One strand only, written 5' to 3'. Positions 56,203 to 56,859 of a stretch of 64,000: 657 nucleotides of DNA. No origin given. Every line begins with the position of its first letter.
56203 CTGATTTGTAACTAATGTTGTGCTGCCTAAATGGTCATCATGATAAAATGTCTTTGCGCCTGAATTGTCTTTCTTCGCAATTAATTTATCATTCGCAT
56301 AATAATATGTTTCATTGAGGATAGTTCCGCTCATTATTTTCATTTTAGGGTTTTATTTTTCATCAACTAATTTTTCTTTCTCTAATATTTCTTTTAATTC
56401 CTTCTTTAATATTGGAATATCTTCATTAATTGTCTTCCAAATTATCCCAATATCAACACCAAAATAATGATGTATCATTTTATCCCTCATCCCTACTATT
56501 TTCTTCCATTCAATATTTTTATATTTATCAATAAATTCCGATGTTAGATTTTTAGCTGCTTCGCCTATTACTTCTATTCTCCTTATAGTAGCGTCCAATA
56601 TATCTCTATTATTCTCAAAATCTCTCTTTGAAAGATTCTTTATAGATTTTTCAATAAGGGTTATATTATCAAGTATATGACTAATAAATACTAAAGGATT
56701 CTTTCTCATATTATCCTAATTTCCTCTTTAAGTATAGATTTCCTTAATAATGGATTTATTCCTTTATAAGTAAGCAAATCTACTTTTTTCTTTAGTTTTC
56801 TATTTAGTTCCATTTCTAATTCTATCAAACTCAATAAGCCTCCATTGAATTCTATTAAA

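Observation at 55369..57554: HepT/MNT module sits between a truncated signal-peptide toxin fragment and an orphan tip+toxin module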

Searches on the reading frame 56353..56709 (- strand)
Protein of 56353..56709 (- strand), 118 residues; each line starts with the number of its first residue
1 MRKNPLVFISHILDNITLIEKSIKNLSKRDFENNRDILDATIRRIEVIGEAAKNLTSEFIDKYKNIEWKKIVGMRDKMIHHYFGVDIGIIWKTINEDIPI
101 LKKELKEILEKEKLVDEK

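Call 4: search_protein_families(library=pfam, proteins=[window:56353-56709:-], max_evalue=0.01)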
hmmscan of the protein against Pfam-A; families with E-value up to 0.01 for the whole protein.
window:56353-56709:- (118 aa): 1 family
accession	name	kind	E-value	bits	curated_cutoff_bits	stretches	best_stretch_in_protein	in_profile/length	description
PF01934.22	HepT-like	-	3.6e-27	94.9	23.5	1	12-108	1-120/120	Ribonuclease HepT-like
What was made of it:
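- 56353..56709 (-): HepT toxin, 118 aa, overlapping MNT by 4 nt. The RX4HXY motif is present (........). Pfam PF01934, E 3.6e-27 (call 4).
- Checked: HepT (56353-56709) hits PF01934 at E 3.6e-27 (call 4).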

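Call 39: find_homologous_proteins(query=window:56353-56709:-, max_evalue=1e-10)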
Query window:56353-56709:- (118 aa): 308 proteins with E <= 1e-10 among 329 candidates; the best 120 are listed.
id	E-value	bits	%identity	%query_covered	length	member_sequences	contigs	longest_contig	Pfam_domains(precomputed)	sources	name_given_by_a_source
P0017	3.3e-68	245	100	100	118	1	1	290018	PF01934.23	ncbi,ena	-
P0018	2.0e-57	210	84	100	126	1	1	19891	PF01934.23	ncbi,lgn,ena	-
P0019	3.8e-54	199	82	96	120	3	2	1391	PF01934.23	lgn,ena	-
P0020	8.6e-50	185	74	95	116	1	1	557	PF01934.23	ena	-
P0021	7.6e-40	153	63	94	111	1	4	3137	PF01934.23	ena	-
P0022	4.6e-38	148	62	96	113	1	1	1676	PF01934.23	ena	-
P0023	6.7e-38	147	62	96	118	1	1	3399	PF01934.23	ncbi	-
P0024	7.2e-38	147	61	94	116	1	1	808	PF01934.23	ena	-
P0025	1.3e-36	143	62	96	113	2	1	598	PF01934.23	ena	-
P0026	5.8e-36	141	58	93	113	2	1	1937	PF01934.23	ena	-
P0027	6.8e-36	141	63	90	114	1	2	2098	PF01934.23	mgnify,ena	mgnify:CR=1 FL=1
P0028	1.3e-35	140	60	93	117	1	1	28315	PF01934.23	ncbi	-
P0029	4.6e-35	138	54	100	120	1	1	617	PF01934.23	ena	-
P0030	2.8e-34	135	61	92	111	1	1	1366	PF01934.23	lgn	-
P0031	3.4e-34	135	57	100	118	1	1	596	PF01934.23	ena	-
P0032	5.1e-34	135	60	93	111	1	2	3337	PF01934.23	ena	-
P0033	1.0e-33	134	58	92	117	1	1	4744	PF01934.23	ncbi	ncbi:MAG: DUF86 domain-containing protein [Nanoarchaeota archaeon]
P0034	1.1e-33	134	54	96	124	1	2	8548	PF01934.23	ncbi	-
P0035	2.0e-33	133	58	91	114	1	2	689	PF01934.23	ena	-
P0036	2.1e-33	133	59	96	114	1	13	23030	PF01934.23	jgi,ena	-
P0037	2.2e-33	133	59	89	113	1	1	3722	PF01934.23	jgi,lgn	-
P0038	1.0e-32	130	57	95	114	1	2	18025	PF01934.23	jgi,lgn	-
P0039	2.4e-32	129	55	92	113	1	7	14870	PF01934.23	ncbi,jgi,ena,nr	ncbi:hypothetical protein COU58_01045 [Candidatus Pacearchaeota archaeon CG10_big_fil_rev_8_21_14_0_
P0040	2.4e-32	129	57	86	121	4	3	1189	PF01934.23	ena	-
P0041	2.5e-32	129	57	94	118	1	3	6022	PF01934.23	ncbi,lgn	-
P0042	4.2e-32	128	55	95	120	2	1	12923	PF01934.23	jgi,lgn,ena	-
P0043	7.1e-32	128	57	86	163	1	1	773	PF01934.23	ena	-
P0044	1.1e-31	127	54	94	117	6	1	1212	PF01934.23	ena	-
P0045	1.4e-31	127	52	96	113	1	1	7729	PF01934.23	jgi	jgi:uncharacterized protein with HEPN domain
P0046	1.5e-31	127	57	92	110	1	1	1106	PF01934.23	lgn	-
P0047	4.5e-31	125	57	86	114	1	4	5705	PF01934.23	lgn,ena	-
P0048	5.0e-31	125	53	96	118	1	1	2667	PF01934.23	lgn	-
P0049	5.1e-31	125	56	93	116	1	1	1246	PF01934.23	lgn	-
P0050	5.3e-31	125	52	82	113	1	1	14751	PF01934.23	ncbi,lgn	-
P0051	5.6e-31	125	59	84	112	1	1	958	PF01934.23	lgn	-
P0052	5.8e-31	125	56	94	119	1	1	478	PF01934.23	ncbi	-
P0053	6.3e-31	125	53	96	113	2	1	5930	PF01934.23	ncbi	-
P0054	6.7e-31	125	56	96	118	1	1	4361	PF01934.23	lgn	-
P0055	1.2e-30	124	56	96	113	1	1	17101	PF01934.23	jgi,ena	-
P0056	1.5e-30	123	56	96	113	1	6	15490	PF01934.23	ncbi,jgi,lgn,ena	-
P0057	1.9e-30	123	55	96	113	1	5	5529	PF01934.23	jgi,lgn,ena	-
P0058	2.4e-30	123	55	96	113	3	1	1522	PF01934.23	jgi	-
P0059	2.4e-30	123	53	96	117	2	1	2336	PF01934.23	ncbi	-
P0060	2.4e-30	123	54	95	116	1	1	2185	PF01934.23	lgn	-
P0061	2.6e-30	123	56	95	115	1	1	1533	PF01934.23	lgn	-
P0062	2.6e-30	123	54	97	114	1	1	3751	PF01934.23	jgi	jgi:uncharacterized protein with HEPN domain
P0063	3.8e-30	122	59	90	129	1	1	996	PF01934.23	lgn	-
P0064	3.8e-30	122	56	92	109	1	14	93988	PF01934.23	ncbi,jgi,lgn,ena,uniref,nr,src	ncbi:hypothetical protein A2966_04670 [Candidatus Roizmanbacteria bacterium RIFCSPLOWO2_01_FULL_41_2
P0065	4.0e-30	122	56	96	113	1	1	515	PF01934.23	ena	-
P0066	4.4e-30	122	54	92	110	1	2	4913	PF01934.23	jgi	-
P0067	4.5e-30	122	51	92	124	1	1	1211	PF01934.23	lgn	-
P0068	4.9e-30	122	53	97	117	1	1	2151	PF01934.23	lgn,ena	-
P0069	4.9e-30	122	55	96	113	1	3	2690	PF01934.23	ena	-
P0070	4.9e-30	122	55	96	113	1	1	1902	PF01934.23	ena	-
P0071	6.1e-30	122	57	87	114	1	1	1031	PF01934.23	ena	-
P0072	6.9e-30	121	51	93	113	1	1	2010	PF01934.23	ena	-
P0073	1.1e-29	121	54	90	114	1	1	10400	PF01934.23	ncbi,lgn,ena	-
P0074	1.1e-29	121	59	84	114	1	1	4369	PF01934.23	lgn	-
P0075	1.4e-29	120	54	91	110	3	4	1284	PF01934.23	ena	-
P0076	1.8e-29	120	56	93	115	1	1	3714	PF01934.23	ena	-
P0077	1.9e-29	120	55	84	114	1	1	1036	PF01934.23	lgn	-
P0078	2.1e-29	120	51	82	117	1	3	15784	PF01934.23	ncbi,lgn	-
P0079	2.2e-29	120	51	93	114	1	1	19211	PF01934.23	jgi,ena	-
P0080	4.4e-29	119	55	92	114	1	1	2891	PF01934.23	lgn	-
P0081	6.4e-29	118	50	94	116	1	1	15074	PF01934.23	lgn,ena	-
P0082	6.4e-29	118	52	93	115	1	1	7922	PF01934.23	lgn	-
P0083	9.2e-29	118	53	94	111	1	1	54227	PF01934.23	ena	-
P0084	1.2e-28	117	58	82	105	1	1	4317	PF01934.23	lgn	-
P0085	1.4e-28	117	51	94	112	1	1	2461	PF01934.23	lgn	-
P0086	1.4e-28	117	60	80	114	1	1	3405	PF01934.23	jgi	-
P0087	1.7e-28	117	54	93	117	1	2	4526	PF01934.23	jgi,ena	-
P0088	1.8e-28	117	55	93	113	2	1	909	PF01934.23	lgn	-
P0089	2.3e-28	116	50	94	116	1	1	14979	PF01934.23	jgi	-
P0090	2.8e-28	116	50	89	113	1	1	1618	PF01934.23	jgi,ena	-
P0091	3.5e-28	116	52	96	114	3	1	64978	PF01934.23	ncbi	-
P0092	5.3e-28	115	58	88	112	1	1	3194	PF01934.23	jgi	jgi:uncharacterized protein with HEPN domain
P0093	5.5e-28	115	51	89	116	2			PF01934.23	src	-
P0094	5.8e-28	115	52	96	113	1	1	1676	PF01934.23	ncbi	-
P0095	6.1e-28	115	58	76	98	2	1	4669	PF01934.23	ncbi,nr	ncbi:MAG: DUF86 domain-containing protein [Nanoarchaeota archaeon]|nr:DUF86 domain-containing protei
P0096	6.3e-28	115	52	94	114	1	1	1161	PF01934.23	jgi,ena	-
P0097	7.2e-28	115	51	91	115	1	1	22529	PF01934.23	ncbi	ncbi:MAG: DUF86 domain-containing protein [Candidatus Woesearchaeota archaeon]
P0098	7.5e-28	115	49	92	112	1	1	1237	PF01934.23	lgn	-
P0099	8.0e-28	115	57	78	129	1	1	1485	PF01934.23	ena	-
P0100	8.4e-28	115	52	90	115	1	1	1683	PF01934.23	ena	-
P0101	1.0e-27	114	46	95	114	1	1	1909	PF01934.23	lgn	-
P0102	1.5e-27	114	52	87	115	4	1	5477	PF01934.23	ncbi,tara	tara:strand:+ start:910 stop:1257 length:348 start_codon:yes stop_codon:yes gene_type:complete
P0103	1.6e-27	114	54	95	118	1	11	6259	PF01934.23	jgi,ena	-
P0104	1.6e-27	114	55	90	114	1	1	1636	PF01934.23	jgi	jgi:uncharacterized protein with HEPN domain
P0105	1.7e-27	114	54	92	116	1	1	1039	PF01934.23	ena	-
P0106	1.8e-27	114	49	93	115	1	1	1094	PF01934.23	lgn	-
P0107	2.4e-27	113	51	94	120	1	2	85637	PF01934.23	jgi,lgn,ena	-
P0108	2.6e-27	113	49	90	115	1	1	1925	PF01934.23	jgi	-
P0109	2.9e-27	113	54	95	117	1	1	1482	PF01934.23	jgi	-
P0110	3.1e-27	113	52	84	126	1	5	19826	PF01934.23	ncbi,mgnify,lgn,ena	ncbi:MAG: DUF86 domain-containing protein [Nanoarchaeota archaeon]|mgnify:CR=1 FL=1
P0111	4.5e-27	112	53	90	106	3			PF01934.23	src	-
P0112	4.9e-27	112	55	100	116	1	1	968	PF01934.23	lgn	-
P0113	5.0e-27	112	53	85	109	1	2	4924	PF01934.23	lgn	-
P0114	6.9e-27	112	51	90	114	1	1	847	PF01934.23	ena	-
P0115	7.5e-27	112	49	84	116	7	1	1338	PF01934.23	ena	-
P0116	9.2e-27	111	52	88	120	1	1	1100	PF01934.23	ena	-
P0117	9.4e-27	111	51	92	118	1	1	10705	PF01934.23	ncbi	-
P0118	1.1e-26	111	50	93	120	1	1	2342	PF01934.23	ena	-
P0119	1.2e-26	111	50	90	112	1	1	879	PF01934.23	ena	-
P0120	1.3e-26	111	53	90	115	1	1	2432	PF01934.23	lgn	-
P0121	1.9e-26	110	53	93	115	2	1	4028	PF01934.23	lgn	-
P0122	2.0e-26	110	51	96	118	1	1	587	PF01934.23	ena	-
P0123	2.0e-26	110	56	94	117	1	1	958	PF01934.23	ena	-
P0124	2.0e-26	110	50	86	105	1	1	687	PF01934.23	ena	-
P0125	2.1e-26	110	53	93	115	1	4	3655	PF01934.23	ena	-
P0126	2.2e-26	110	50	93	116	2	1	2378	PF01934.23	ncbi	-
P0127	2.6e-26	110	51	86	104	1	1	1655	PF01934.23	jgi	-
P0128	2.7e-26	110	51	87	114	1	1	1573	PF01934.23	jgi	jgi:uncharacterized protein with HEPN domain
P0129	2.7e-26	110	53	80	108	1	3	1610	PF01934.23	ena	-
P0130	2.8e-26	110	50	91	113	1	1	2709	PF01934.23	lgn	-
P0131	3.0e-26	110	49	90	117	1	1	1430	PF01934.23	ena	-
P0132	3.1e-26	110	53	89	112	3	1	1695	PF01934.23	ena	-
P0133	3.1e-26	110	51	92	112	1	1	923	PF01934.23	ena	-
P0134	3.8e-26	109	49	92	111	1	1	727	PF01934.23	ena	-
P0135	3.8e-26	109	49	90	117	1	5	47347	PF01934.23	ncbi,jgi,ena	-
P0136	4.1e-26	109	50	90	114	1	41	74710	PF01934.23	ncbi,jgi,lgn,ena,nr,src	ncbi:MAG TPA: DUF86 domain-containing protein [Nanoarchaeota archaeon]|nr:DUF86 domain-containing pr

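Call 40: find_encoding_contigs(protein=P0018, flank=8000, max_places=3)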
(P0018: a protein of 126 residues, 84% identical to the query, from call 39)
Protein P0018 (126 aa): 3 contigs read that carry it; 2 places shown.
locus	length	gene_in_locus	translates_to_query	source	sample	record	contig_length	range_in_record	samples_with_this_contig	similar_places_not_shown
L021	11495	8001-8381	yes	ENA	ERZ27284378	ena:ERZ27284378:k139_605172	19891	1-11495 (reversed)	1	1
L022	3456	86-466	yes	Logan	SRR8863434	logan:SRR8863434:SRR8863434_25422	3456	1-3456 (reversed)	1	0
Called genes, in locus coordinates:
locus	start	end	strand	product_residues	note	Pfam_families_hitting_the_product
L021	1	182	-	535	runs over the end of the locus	PF00483:NTP_transferase (faint), PF12804:NTP_transf_3 (weak)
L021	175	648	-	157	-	PF08282:Hydrolase_3 (weak)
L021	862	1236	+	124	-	PF14667:Polysacc_synt_C (weak), PF07883:Cupin_2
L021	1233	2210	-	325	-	PF01370:Epimerase, PF02719:Polysacc_synt_2, PF16363:GDP_Man_Dehyd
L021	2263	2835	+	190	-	PF08645:PNK3P, PF00702:Hydrolase, PF13419:HAD_2 (weak), PF13242:Hydrolase_like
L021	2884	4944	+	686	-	PF00483:NTP_transferase, PF12804:NTP_transf_3, PF00571:CBS (faint), PF00288:GHMP_kinases_N, PF08544:GHMP_kinases_C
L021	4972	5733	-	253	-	-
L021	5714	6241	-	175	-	PF01965:DJ-1_PfpI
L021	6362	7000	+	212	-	PF01209:Ubie_methyltran, PF05401:NodS (weak), PF13489:Methyltransf_23, PF05148:Methyltransf_8 (faint), PF13847:Methyltransf_31, PF08241:Methyltransf_11, PF08242:Methyltransf_12, PF13649:Methyltransf_25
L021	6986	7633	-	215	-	-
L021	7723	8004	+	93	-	PF01909:NTP_transf_2, PF18765:Polbeta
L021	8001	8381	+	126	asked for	PF01934:HepT-like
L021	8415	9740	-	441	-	PF02310:B12-binding (weak), PF04055:Radical_SAM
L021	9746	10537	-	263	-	PF05721:PhyH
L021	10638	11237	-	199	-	PF06969:HemN_C (weak)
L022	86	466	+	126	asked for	PF01934:HepT-like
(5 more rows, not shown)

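Call 41: find_encoding_contigs(protein=P0028, flank=6000, max_places=2)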
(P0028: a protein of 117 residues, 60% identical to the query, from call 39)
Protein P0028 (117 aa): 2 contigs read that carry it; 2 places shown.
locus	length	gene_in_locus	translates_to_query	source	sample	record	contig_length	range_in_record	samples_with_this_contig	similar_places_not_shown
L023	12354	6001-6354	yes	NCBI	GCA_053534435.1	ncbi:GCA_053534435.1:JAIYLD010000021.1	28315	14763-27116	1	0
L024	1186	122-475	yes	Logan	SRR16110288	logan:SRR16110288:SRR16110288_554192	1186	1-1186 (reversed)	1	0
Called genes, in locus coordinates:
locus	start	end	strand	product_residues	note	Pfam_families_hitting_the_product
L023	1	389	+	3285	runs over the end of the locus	PF00082:Peptidase_S8, PF01839:FG-GAP (faint), PF13517:FG-GAP_3 (weak)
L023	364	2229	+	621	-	-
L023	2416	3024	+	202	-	-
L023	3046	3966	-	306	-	PF02661:Fic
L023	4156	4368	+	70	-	-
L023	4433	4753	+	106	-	-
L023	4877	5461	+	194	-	-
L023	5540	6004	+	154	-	PF01909:NTP_transf_2, PF18765:Polbeta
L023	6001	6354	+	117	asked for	PF01934:HepT-like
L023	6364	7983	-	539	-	PF00118:Cpn60_TCP1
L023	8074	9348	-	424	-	PF01636:APH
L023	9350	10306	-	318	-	PF04014:MazE_antitoxin (weak), PF01895:PhoU (weak)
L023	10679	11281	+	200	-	PF00571:CBS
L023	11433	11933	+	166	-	-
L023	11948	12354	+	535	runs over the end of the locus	?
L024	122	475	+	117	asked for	PF01934:HepT-like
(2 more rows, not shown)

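Call 44: find_encoding_contigs(protein=P0019, flank=3000, max_places=4)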
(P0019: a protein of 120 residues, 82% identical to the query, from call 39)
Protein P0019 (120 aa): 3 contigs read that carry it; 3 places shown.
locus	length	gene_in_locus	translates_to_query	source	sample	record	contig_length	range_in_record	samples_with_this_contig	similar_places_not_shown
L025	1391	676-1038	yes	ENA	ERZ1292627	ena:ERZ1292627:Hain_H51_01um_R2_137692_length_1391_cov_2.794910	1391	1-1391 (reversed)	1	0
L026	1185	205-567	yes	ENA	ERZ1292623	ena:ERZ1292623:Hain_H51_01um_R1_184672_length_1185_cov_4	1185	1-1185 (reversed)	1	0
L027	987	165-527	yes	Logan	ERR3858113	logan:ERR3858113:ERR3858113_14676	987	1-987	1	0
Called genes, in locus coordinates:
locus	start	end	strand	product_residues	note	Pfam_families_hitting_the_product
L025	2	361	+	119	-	?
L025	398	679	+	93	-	PF01909:NTP_transf_2, PF18765:Polbeta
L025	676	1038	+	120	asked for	PF01934:HepT-like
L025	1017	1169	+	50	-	-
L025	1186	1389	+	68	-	?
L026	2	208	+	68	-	?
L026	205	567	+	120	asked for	PF01934:HepT-like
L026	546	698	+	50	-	-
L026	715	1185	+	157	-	?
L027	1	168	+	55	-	?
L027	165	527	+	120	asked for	PF01934:HepT-like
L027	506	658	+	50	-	-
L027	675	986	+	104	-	?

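Call 47: find_encoding_contigs(protein=P0021, flank=3000, max_places=4)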
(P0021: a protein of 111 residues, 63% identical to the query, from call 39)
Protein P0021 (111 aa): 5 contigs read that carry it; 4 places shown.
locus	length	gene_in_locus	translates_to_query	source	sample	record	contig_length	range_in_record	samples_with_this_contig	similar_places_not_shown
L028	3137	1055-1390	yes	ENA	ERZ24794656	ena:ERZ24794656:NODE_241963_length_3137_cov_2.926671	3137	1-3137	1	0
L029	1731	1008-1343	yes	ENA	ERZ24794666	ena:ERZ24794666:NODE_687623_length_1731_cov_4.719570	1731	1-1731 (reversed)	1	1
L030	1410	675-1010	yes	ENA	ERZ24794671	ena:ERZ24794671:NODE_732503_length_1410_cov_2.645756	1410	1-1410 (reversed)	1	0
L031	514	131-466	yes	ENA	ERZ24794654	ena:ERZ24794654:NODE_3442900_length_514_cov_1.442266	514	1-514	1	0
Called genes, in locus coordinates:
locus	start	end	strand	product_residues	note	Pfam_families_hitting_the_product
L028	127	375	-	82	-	-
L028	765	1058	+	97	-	PF01909:NTP_transf_2, PF18765:Polbeta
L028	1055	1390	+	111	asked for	PF01934:HepT-like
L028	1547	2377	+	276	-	PF00793:DAHP_synth_1, PF03102:NeuB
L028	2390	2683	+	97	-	PF01817:CM_2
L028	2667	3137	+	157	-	?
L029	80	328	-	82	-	-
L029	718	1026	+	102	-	PF01909:NTP_transf_2, PF18765:Polbeta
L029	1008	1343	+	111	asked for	PF01934:HepT-like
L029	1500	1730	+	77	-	?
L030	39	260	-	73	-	-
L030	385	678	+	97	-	PF01909:NTP_transf_2, PF18765:Polbeta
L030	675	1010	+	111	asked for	PF01934:HepT-like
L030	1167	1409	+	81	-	?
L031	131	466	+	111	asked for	PF01934:HepT-like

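Call 48: find_encoding_contigs(protein=P0023, flank=3000, max_places=3)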
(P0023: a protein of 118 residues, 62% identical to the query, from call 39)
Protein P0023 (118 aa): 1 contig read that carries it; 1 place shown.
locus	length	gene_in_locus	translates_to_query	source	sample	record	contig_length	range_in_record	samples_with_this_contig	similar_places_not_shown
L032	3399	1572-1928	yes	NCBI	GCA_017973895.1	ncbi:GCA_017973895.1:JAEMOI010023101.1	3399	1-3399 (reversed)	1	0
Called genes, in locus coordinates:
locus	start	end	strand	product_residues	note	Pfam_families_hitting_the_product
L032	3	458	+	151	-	?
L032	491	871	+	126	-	-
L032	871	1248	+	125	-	-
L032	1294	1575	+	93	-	PF01909:NTP_transf_2, PF18765:Polbeta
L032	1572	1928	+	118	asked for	PF01934:HepT-like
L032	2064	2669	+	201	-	PF08279:HTH_11 (faint)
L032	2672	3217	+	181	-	-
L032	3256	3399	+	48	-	?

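Call 81: search_protein_families(library=padloc, proteins=[window:56353-56709:-], max_evalue=0.01)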
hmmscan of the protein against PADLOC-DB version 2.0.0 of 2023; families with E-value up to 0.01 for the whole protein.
window:56353-56709:- (118 aa): 0 families

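Call 83: search_protein_families(library=pfam, proteins=[L026:715-1185:+, L032:2064-2669:+, L032:2672-3217:+], max_evalue=0.01)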
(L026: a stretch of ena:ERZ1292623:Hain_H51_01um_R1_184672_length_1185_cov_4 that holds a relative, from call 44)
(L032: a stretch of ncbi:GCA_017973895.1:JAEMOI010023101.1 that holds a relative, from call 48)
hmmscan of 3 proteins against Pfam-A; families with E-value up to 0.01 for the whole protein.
L026:715-1185:+ (157 aa): 7 families
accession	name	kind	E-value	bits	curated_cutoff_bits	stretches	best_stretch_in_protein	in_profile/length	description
PF01909.29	NTP_transf_2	-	6.4e-09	36.5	21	1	101-153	17-66/93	Nucleotidyltransferase domain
PF18765.7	Polbeta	-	1.9e-07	31.6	26.9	1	89-141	4-57/93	Polymerase beta, Nucleotidyltransferase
PF13412.12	HTH_24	-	0.00014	21.8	21.9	1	26-52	22-48/48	Winged helix-turn-helix DNA-binding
PF22600.2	MTPAP-like_central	-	0.00067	20.2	27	1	73-135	14-71/139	Poly(A) RNA polymerase, mitochondrial-like, central palm domain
PF09339.16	HTH_IclR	-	0.0016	18.6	22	1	22-51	19-48/52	IclR helix-turn-helix domain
PF01978.25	TrmB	-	0.0055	17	25.6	1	11-55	12-56/68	Sugar-specific transcriptional regulator TrmB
PF01022.26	HTH_5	-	0.0056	17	22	0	21-51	15-45/47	Bacterial regulatory protein, arsR family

L032:2064-2669:+ (201 aa): 4 families
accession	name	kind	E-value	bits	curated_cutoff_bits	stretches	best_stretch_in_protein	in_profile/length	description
PF08279.18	HTH_11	-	1.7e-05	25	25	1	11-54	4-46/55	HTH domain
PF18765.7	Polbeta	-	0.00022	21.7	26.9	1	103-178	10-89/93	Polymerase beta, Nucleotidyltransferase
PF00392.27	GntR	-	0.0035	17.4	27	1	27-56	28-57/64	Bacterial regulatory proteins, gntR family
PF14502.12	HTH_41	-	0.0047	16.8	25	1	25-59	8-42/48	Helix-turn-helix domain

L032:2672-3217:+ (181 aa): 1 family
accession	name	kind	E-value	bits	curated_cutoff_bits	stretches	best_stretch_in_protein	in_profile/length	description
PF05168.19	HEPN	-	0.0037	17.9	22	1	35-136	1-103/117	HEPN domain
